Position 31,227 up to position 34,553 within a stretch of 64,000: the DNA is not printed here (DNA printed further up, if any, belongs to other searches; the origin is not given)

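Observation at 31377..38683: N6-adenine methyltransferase translationally coupled to a PLD-nuclease/SNF2-helicase fusion, followed by a transglutaminase-like membrane protein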

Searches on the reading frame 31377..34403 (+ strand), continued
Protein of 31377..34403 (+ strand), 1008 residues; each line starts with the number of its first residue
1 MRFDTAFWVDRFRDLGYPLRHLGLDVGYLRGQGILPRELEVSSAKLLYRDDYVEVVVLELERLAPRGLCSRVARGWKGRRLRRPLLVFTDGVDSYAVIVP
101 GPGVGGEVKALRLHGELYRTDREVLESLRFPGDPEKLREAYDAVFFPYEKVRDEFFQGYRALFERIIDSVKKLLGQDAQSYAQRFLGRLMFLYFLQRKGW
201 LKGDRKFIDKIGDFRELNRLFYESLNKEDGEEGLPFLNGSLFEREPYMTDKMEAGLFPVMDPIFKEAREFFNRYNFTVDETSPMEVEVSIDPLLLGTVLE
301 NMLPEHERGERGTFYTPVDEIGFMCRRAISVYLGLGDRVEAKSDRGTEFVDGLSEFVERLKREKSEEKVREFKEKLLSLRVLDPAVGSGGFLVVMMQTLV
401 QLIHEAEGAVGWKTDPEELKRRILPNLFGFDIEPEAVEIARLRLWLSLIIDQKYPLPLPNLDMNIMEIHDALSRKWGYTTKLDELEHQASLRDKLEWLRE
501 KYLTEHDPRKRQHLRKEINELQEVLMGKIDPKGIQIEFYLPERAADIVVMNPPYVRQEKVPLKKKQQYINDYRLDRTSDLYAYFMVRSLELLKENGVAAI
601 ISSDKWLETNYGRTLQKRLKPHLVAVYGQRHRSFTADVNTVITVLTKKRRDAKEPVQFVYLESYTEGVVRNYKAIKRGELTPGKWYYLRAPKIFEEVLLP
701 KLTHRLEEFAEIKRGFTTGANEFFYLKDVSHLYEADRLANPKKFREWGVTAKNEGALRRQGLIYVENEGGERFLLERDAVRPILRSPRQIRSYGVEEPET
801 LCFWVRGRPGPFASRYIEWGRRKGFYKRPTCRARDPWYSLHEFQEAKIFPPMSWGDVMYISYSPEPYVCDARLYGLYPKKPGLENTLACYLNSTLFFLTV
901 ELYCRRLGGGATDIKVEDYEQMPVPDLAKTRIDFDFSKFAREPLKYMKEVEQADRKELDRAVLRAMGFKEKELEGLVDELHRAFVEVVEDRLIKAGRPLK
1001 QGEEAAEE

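Call 59: fold_search(model_id=the predicted structure, library=pdb)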
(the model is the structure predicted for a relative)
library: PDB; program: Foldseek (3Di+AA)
matches with E <= 10: 485; with E <= 0.001: 94
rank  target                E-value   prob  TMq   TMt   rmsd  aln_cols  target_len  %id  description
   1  7lt5_B                3.6e-22  1.00  0.38  0.61   9.1       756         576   16  CamA Adenine Methyltransferase Complexed to Cognate Substrate DNA and Cofactor SAH (released 2021-05-19)
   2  7rfk_B                1.8e-21  1.00  0.38  0.62   8.6       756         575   15  CamA Adenine Methyltransferase Complexed to Cognate Substrate DNA and Inhibitor Sinefungin (released 2021-09-15)
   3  8cy2_A                2.1e-21  1.00  0.36  0.62   8.7       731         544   15  CamA Adenine Methyltransferase Complexed to Cognate Substrate DNA and Inhibitor APNEA (Compound 9) (released 2023-01-11)
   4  7lt5_C                2.4e-21  1.00  0.37  0.62   9.1       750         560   15  CamA Adenine Methyltransferase Complexed to Cognate Substrate DNA and Cofactor SAH (released 2021-05-19)
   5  7lt5_A                2.4e-21  1.00  0.38  0.63   8.6       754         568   16  CamA Adenine Methyltransferase Complexed to Cognate Substrate DNA and Cofactor SAH (released 2021-05-19)
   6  7rfn_A                3.1e-21  1.00  0.37  0.62   8.5       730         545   15  CamA Adenine Methyltransferase Complexed to Cognate Substrate DNA and Inhibitor SGC8158 (released 2021-09-15)
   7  8cxs_A                3.3e-21  1.00  0.36  0.62   8.4       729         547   15  CamA Adenine Methyltransferase Complexed to Cognate Substrate DNA and Inhibitor MTA (released 2023-01-11)
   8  7rfl_B                3.4e-21  1.00  0.37  0.61   8.7       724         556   15  CamA Adenine Methyltransferase Complexed to Cognate Substrate DNA and Inhibitor SGC0946 (released 2021-09-15)
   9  7lni_A                3.6e-21  1.00  0.36  0.61   8.6       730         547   15  SeMet CamA Adenine Methyltransferase Complexed to Cognate Substrate DNA (released 2021-05-19)
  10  7rfk_A                4.4e-21  1.00  0.37  0.61   9.2       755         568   15  CamA Adenine Methyltransferase Complexed to Cognate Substrate DNA and Inhibitor Sinefungin (released 2021-09-15)
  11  7rfk_C                5.1e-21  1.00  0.37  0.61   8.8       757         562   15  CamA Adenine Methyltransferase Complexed to Cognate Substrate DNA and Inhibitor Sinefungin (released 2021-09-15)
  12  8cxx_A                9.2e-21  1.00  0.36  0.62   8.4       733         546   15  CamA Adenine Methyltransferase Complexed to Cognate Substrate DNA and Compound 6 (released 2023-01-11)
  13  7lnj_A                9.7e-21  1.00  0.36  0.61   9.0       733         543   15  CamA Adenine Methyltransferase Complexed to Cognate Substrate DNA (released 2021-05-19)
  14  8cxw_A                9.7e-21  1.00  0.36  0.62   8.8       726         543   15  CamA Adenine Methyltransferase Complexed to Cognate Substrate DNA and Inhibitor piclidenoson (Compound 4) (released 2023-01-11)
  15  7rfm_A                1.2e-20  1.00  0.34  0.58   8.7       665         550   16  CamA Adenine Methyltransferase Complexed to Cognate Substrate DNA and Inhibitor EPZ004777 (released 2021-09-15)
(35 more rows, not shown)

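Call 79: search_protein_families(library=phrogs, proteins=[window:31377-34403:+], max_evalue=0.001)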
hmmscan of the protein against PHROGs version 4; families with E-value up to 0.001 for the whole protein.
window:31377-34403:+ (1008 aa): 7 families
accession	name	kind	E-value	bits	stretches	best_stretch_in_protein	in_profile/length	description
phrog_16674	-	other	1.3e-12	47.3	1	546-620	676-753/1364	DNA methyltransferase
phrog_31645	-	unknown function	6.4e-10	38.7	1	370-465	467-564/1075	-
phrog_2713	-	unknown function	1.3e-07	32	1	542-676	288-427/520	-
phrog_9133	-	unknown function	1.2e-06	27.6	1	502-652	782-909/1259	-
phrog_25988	-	unknown function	5.1e-06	25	0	367-449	583-691/1429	-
phrog_1600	-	other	3e-05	23.8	1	505-648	88-235/489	DNA methyltransferase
phrog_13671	-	other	7.3e-05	22.4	0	544-675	457-569/666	DNA methyltransferase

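Call 89: find_encoding_contigs(protein=P0164, flank=6000, max_places=1)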
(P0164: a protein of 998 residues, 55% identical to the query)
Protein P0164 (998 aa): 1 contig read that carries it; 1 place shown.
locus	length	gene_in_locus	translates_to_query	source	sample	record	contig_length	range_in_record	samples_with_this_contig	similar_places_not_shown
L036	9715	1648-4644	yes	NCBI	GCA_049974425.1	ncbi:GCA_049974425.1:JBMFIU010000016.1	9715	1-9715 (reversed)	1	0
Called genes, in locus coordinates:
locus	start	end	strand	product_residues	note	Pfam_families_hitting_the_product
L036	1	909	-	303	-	PF05496:RuvB_N, PF14532:Sigma54_activ_2 (faint), PF00004:AAA, PF13173:AAA_14 (weak), PF13177:DNA_pol3_delta2, PF08542:Rep_fac_C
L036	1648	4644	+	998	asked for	PF02384:N6_Mtase (faint), PF20473:MmeI_Mtase, PF07669:Eco57I, PF22837:M_Eco57I_C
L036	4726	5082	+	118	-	PF01863:YgjP-like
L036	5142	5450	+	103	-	-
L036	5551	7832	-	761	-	PF03104:DNA_pol_B_exo1, PF00136:DNA_pol_B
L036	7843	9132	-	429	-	PF13148:DUF3987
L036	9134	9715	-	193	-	?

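Call 90: find_encoding_contigs(protein=P0160, flank=6000, max_places=1)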
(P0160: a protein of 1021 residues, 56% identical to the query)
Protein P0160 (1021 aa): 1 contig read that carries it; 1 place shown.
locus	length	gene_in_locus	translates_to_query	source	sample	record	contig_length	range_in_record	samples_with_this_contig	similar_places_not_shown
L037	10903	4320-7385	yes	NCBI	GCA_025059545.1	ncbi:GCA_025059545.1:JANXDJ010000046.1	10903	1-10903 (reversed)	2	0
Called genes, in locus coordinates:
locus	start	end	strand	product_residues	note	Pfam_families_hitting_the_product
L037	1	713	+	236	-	?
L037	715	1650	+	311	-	-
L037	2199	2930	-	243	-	-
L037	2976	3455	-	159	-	-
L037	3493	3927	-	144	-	PF04033:DUF365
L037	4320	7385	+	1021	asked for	PF02384:N6_Mtase (faint), PF20473:MmeI_Mtase, PF07669:Eco57I, PF22837:M_Eco57I_C (faint)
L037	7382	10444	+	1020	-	PF13091:PLDc_2, PF00270:DEAD (faint), PF04851:ResIII (weak), PF00176:SNF2-rel_dom (weak), PF00271:Helicase_C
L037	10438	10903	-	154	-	PF01930:Cas_Cas4, PF12705:PDDEXK_1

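Call 91: find_encoding_contigs(protein=P0216, flank=6000, max_places=1)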
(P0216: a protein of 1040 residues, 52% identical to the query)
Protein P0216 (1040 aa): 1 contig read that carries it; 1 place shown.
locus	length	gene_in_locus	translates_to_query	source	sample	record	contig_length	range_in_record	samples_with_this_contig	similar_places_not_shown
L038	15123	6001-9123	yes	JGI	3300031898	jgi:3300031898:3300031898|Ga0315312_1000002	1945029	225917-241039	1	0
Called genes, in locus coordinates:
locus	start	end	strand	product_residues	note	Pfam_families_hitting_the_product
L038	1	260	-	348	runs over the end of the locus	PF04055:Radical_SAM, PF13353:Fer4_12 (weak)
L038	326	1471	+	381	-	-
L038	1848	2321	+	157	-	-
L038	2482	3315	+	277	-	-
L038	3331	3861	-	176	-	-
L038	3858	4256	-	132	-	-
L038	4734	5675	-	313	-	-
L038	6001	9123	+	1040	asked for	PF02384:N6_Mtase (faint), PF20473:MmeI_Mtase, PF07669:Eco57I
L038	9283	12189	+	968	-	PF13091:PLDc_2, PF00270:DEAD (faint), PF04851:ResIII (weak), PF20720:nSTAND3 (weak), PF00176:SNF2-rel_dom (weak), PF00271:Helicase_C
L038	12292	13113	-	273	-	-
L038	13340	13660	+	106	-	-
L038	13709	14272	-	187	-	-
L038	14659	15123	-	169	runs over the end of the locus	PF28530:DUF8426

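Call 93: find_related_loci(query=A2, collection=viral_contigs, flank=6000)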
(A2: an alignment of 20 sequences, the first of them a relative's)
Query A2 (1008 aa) in viral_contigs; peptide patterns used: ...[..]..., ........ (x = any residue, [..] = any of these).
79 stretches matched a pattern; 24 encode a relative of the query (tblastn E <= 1e-3); 24 distinct loci.
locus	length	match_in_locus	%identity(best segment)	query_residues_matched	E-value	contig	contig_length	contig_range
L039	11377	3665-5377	30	146-643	4e-58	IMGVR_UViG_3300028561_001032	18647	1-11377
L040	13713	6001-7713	30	146-643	5e-58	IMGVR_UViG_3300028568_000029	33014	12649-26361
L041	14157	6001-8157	28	116-726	1e-57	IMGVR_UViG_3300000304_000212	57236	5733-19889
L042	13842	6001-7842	28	137-649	3e-56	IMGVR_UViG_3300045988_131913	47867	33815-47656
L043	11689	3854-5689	29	117-648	3e-55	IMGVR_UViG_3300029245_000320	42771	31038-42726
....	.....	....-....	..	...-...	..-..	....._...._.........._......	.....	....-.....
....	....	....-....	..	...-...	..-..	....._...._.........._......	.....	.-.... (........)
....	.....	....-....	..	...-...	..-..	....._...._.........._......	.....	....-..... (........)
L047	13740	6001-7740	27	137-619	6e-53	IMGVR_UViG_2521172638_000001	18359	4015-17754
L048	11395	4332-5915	29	146-604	2e-51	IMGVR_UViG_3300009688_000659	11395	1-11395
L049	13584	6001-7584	29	146-604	2e-51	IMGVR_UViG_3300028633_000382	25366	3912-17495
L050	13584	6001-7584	29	146-604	2e-51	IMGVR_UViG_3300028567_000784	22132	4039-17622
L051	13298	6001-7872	31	137-649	6e-49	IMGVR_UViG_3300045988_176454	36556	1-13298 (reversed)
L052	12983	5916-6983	34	146-474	7e-49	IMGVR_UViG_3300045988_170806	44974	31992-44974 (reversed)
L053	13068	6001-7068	34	146-474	7e-49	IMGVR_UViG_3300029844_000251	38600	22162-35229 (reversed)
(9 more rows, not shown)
